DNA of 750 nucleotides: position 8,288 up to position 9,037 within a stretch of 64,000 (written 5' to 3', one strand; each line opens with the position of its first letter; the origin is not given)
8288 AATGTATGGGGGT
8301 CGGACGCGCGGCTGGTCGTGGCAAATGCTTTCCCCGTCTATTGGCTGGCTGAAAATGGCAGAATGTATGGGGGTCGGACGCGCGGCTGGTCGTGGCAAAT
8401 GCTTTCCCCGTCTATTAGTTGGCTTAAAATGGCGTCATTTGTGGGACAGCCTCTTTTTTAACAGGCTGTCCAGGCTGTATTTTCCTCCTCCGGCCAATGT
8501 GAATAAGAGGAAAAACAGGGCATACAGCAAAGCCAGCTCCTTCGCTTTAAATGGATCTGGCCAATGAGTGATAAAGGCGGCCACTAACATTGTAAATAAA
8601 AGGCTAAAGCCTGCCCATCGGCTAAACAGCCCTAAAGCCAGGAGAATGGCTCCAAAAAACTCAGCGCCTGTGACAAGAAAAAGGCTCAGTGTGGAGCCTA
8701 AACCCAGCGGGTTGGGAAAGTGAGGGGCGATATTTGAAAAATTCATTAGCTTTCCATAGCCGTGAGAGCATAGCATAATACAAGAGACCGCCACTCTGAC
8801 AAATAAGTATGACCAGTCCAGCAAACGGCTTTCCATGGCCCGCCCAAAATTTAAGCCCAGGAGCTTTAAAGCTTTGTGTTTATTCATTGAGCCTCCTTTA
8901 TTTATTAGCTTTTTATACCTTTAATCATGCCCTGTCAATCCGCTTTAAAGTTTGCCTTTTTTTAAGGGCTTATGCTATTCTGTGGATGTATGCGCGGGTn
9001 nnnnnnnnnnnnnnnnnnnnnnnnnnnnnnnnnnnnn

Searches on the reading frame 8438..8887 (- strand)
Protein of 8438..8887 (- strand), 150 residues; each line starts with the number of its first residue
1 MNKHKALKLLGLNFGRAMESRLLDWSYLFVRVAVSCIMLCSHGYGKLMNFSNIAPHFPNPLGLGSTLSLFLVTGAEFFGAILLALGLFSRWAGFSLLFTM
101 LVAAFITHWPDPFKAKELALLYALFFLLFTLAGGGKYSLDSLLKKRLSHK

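Call 61: search_protein_families(library=pfam, proteins=[window:8438-8887:-], max_evalue=0.001)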
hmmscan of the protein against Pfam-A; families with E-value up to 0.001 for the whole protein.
window:8438-8887:- (150 aa): 3 families
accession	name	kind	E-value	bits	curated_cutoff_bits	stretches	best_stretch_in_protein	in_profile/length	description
PF07681.17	DoxX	-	1.6e-15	58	23.6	1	28-109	3-85/85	DoxX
PF04173.18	DoxD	-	1.6e-05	25.3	22.7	1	69-148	68-149/167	TQO small subunit DoxD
PF07291.16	MauE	-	0.00037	21.3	27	1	24-105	2-85/128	Methylamine utilisation protein MauE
